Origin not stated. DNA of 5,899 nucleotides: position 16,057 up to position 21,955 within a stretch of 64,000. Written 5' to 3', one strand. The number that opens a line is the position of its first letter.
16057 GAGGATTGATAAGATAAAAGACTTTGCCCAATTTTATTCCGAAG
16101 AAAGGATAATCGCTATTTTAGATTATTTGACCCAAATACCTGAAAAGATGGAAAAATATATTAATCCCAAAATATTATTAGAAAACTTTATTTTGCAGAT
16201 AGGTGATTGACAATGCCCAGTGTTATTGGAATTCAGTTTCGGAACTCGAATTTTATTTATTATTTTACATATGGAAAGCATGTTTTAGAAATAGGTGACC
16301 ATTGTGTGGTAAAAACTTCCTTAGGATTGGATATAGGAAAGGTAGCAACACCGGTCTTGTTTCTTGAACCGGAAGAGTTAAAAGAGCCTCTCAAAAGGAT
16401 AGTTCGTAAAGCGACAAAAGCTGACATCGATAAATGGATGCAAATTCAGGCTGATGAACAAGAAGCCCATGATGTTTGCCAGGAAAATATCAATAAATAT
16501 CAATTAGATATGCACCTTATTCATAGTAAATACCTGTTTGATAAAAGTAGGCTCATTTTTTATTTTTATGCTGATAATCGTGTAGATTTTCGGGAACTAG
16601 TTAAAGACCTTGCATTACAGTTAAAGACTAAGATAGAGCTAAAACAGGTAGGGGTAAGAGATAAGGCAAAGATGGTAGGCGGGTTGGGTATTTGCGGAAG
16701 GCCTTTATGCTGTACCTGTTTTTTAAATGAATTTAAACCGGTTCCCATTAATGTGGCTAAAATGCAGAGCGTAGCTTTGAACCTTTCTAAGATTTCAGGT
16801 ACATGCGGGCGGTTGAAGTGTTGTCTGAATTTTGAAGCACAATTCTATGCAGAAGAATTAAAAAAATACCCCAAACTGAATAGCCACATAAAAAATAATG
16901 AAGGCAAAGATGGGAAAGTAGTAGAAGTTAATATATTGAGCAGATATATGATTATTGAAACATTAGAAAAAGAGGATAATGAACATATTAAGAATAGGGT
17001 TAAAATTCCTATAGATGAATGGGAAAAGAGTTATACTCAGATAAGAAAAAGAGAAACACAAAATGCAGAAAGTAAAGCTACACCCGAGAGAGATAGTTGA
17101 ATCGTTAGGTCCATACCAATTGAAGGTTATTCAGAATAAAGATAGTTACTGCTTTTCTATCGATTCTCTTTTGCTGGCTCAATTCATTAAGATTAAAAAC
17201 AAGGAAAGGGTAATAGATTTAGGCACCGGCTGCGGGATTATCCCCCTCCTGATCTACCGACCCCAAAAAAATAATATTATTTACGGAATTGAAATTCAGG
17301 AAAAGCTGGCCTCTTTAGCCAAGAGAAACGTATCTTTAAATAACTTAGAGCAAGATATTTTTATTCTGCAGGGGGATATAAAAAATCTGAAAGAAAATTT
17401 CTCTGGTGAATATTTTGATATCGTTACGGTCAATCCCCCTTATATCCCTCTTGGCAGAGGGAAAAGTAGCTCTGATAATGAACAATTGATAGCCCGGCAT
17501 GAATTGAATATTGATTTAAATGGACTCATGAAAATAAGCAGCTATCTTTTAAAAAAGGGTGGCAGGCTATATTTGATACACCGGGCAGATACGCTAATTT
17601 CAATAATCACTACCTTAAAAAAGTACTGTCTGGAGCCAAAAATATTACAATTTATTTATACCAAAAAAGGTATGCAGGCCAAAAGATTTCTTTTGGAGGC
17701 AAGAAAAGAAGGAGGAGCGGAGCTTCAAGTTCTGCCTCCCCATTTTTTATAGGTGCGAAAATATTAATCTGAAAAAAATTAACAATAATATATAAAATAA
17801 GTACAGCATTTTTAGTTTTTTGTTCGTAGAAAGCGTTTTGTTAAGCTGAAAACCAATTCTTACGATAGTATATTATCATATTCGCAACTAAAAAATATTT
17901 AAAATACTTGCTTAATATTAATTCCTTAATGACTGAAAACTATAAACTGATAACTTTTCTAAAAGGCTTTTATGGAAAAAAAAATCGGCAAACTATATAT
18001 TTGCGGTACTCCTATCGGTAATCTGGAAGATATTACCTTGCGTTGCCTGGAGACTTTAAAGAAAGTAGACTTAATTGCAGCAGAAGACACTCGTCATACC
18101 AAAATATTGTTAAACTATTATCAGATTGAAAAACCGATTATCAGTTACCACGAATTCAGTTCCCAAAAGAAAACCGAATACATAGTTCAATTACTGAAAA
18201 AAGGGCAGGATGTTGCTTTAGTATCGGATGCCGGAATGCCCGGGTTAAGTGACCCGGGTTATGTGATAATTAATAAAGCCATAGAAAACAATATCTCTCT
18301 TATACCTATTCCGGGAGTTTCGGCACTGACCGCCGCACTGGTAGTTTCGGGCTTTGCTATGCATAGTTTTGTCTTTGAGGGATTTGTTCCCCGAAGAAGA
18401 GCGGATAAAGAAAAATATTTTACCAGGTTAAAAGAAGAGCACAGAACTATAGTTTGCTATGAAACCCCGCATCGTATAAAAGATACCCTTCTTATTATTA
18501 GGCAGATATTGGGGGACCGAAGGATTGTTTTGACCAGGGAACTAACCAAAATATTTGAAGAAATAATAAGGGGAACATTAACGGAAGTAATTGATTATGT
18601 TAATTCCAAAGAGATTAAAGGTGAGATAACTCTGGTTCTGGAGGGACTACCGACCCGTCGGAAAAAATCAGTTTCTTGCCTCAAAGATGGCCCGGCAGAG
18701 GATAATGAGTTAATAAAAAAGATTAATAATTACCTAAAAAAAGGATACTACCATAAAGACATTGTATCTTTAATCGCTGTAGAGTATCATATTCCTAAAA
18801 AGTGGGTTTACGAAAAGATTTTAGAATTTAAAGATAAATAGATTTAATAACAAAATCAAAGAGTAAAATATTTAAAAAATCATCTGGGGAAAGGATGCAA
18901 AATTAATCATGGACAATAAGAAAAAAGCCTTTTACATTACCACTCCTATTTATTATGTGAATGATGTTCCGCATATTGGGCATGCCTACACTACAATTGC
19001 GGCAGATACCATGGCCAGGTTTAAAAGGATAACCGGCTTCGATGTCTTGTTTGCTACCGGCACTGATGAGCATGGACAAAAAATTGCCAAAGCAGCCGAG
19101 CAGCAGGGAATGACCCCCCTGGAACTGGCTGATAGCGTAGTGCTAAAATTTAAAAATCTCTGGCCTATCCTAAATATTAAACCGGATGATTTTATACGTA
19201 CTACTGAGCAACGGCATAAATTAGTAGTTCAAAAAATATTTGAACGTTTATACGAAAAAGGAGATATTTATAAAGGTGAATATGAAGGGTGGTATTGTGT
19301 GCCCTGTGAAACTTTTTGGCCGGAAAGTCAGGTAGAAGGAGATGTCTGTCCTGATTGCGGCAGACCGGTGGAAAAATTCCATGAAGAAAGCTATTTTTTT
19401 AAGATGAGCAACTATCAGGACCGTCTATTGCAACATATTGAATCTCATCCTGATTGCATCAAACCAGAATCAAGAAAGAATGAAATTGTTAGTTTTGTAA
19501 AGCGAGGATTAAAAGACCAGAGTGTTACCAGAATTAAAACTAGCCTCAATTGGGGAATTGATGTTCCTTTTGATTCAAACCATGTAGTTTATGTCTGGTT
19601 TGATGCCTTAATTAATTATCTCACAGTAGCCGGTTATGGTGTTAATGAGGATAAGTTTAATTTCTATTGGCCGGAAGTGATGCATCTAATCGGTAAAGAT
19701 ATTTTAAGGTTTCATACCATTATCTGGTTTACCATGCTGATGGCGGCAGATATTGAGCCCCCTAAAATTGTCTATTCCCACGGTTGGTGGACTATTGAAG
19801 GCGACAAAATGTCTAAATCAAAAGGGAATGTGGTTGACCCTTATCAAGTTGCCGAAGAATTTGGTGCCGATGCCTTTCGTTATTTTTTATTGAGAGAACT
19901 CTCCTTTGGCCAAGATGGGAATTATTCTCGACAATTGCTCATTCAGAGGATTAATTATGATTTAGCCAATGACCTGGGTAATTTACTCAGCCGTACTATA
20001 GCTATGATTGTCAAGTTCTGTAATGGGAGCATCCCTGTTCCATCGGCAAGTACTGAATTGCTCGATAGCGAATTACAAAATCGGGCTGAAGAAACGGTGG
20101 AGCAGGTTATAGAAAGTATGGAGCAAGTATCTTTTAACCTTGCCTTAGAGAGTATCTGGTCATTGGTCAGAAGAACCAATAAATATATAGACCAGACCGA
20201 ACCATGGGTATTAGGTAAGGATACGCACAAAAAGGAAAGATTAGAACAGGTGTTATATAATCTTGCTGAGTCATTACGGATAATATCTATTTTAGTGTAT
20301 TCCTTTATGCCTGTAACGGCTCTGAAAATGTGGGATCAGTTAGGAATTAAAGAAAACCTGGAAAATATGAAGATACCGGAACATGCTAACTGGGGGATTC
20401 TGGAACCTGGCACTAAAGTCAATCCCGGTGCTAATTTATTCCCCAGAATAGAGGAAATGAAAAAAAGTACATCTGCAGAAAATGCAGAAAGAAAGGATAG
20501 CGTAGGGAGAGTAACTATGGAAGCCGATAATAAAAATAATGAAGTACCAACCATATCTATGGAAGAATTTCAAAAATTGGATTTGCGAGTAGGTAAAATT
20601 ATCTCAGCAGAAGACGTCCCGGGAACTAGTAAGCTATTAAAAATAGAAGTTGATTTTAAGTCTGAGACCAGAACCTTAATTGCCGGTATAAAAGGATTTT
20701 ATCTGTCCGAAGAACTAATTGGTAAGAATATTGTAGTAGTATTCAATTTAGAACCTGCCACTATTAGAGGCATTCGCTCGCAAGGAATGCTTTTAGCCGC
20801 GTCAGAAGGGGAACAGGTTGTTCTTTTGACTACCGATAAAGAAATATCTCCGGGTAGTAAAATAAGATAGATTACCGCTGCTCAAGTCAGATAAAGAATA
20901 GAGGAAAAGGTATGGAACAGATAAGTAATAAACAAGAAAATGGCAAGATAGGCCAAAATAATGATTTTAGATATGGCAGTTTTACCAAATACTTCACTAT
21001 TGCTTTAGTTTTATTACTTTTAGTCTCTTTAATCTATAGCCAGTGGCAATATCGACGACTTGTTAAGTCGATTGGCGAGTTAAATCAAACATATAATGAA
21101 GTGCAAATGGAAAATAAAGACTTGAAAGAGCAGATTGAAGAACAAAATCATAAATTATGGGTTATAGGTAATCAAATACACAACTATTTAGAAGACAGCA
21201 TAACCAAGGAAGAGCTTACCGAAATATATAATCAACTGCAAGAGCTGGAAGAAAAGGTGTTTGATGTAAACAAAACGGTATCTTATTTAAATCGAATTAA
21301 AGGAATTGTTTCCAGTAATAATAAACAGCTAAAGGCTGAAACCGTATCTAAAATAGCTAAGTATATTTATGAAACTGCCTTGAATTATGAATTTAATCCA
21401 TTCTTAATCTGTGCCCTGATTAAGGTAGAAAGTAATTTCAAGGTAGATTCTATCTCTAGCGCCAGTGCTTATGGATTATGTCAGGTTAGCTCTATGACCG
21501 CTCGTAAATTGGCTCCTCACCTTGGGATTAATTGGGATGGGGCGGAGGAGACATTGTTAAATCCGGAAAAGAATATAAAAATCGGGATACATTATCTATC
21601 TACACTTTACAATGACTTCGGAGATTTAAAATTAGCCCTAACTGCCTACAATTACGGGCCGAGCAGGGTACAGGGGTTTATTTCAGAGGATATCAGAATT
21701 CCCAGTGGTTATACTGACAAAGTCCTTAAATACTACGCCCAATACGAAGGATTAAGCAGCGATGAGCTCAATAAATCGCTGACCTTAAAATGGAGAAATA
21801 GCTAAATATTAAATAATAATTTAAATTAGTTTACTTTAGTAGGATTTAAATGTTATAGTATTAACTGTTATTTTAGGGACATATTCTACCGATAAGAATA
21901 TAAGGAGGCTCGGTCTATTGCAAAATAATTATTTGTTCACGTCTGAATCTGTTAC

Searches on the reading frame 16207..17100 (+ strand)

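Call 63: search_protein_families(library=pfam, proteins=[window:16207-17100:+], max_evalue=0.00001)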
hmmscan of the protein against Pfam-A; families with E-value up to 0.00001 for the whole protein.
window:16207-17100:+ (297 aa): 1 family
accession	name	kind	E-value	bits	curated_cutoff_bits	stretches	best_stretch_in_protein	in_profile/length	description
PF04468.17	PSP1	-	9.5e-30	103.2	27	1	63-148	1-86/86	PSP1 C-terminal conserved region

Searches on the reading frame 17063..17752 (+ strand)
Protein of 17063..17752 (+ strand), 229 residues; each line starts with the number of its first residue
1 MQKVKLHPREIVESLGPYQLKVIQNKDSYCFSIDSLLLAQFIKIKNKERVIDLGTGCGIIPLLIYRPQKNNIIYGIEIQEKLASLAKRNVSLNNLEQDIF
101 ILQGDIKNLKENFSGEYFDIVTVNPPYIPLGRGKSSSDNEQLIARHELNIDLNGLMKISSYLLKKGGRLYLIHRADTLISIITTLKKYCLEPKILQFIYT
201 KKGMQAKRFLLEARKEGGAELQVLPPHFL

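Call 63: search_protein_families(library=pfam, proteins=[window:17063-17752:+], max_evalue=0.00001)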
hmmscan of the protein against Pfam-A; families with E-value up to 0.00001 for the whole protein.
window:17063-17752:+ (229 aa): 5 families
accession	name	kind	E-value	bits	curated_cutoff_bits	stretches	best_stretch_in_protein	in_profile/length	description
PF05175.20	MTS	-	1.7e-10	41.2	23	1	35-128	20-109/170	Methyltransferase small domain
PF13847.12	Methyltransf_31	-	1.4e-09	38.2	27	1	45-187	2-127/145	Methyltransferase domain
PF02475.24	TRM5-TYW2_MTfase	-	2.2e-07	31.4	28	1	44-112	34-102/164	TRM5/TYW2 methyltransferase domain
PF02384.22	N6_Mtase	-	1.2e-06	28.5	20.4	1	36-169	36-179/311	N-6 DNA Methylase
PF01135.25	PCMT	-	4.5e-06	27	20.3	1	38-105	65-132/210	Protein-L-isoaspartate(D-aspartate) O-methyltransferase (PCMT)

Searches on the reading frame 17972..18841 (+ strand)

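Call 63: search_protein_families(library=pfam, proteins=[window:17972-18841:+], max_evalue=0.00001)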
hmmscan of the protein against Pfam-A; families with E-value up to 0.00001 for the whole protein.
window:17972-18841:+ (289 aa): 1 family
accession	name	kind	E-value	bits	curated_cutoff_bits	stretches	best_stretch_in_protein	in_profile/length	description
PF00590.25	TP_methylase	-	2.7e-31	109.6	27.8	1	7-206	1-211/212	Tetrapyrrole (Corrin/Porphyrin) Methylases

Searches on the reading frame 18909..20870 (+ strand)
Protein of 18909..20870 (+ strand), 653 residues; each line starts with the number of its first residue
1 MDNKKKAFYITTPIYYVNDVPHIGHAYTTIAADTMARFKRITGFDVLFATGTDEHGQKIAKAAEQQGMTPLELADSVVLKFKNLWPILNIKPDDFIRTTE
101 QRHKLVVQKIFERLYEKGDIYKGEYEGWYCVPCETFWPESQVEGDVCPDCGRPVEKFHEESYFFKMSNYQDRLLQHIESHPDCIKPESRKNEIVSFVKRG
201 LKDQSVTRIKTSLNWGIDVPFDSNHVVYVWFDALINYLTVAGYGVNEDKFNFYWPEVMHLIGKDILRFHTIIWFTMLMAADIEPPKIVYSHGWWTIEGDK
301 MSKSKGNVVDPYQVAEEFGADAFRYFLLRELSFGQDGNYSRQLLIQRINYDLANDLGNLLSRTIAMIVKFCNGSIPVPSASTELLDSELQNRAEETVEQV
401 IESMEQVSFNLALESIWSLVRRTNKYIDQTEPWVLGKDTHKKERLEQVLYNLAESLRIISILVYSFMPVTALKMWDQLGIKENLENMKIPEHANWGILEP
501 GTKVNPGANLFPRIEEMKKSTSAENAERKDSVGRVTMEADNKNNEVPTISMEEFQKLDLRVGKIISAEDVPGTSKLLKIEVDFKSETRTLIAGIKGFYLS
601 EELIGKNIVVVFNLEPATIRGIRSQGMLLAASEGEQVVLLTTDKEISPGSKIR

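Call 63: search_protein_families(library=pfam, proteins=[window:18909-20870:+], max_evalue=0.00001)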
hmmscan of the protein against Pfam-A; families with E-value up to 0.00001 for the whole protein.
window:18909-20870:+ (653 aa): 6 families
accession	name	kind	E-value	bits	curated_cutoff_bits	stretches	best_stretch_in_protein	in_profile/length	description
PF09334.17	tRNA-synt_1g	-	6.3e-116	387.8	20.1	1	9-363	2-390/391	tRNA synthetases class I (M)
PF00133.28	tRNA-synt_1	-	1.3e-35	123.5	22.7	2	225-336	297-410/414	tRNA synthetases class I (I, L, M and V)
PF01588.26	tRNA_bind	-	7.4e-26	90.5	27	1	559-651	1-96/96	Putative tRNA binding domain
PF01406.26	tRNA-synt_1e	-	4.1e-16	59.7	27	1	4-124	8-125/301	tRNA synthetases class I (C) catalytic domain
PF08264.19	Anticodon_1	-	9.8e-10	38.9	25.1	1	388-492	3-108/148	Anticodon-binding domain of tRNA ligase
PF19303.5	Anticodon_3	-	8.3e-08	32.7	23.5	1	386-520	11-141/152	Anticodon binding domain of methionyl tRNA ligase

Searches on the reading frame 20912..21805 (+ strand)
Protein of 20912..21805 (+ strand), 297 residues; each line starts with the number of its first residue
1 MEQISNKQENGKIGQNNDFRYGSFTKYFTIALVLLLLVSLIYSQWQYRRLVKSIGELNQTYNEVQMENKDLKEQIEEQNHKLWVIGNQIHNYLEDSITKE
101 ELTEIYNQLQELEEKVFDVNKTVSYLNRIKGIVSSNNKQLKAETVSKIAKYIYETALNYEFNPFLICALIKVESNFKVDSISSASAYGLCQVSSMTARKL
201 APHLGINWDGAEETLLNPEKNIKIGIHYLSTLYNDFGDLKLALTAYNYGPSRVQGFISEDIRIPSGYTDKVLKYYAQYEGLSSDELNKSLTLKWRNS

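Call 63: search_protein_families(library=pfam, proteins=[window:20912-21805:+], max_evalue=0.00001)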
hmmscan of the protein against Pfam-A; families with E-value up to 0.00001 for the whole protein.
window:20912-21805:+ (297 aa): 1 family
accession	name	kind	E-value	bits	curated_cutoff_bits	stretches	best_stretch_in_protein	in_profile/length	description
PF01464.25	SLT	-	1.9e-24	85.9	21.3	1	151-255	2-103/117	Transglycosylase SLT domain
